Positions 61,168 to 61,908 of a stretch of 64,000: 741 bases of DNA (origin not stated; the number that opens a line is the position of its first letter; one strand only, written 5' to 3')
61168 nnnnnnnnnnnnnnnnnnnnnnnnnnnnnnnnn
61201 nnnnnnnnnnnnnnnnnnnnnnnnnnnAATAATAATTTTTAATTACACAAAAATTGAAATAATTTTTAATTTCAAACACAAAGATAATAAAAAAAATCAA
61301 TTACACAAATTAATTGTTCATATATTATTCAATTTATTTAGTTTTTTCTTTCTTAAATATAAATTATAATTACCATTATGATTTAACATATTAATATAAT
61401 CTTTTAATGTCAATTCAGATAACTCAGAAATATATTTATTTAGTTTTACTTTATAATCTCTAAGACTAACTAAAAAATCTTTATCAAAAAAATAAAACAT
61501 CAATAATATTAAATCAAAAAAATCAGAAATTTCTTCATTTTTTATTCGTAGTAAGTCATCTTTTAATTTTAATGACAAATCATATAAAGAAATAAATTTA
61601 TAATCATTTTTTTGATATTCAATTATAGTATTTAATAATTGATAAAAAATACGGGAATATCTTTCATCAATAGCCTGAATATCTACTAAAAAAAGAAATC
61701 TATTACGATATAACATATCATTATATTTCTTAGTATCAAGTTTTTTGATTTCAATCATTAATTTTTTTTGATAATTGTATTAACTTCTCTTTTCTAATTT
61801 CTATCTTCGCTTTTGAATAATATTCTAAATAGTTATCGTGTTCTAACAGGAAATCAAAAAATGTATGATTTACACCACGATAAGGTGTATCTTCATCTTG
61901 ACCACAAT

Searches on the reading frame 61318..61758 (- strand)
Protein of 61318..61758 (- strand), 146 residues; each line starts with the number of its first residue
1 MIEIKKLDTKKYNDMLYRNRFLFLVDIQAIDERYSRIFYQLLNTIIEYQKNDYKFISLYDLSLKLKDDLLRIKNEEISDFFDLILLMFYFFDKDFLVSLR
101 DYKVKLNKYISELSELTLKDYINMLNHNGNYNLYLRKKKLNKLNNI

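Call 60: search_protein_families(library=pfam, proteins=[window:61318-61758:-], max_evalue=0.1)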
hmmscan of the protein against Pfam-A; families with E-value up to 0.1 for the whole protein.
window:61318-61758:- (146 aa): 1 family
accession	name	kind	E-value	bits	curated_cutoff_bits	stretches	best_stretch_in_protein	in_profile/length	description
PF00778.23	DIX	-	0.025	14.9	22.2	1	102-138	11-48/77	DIX domain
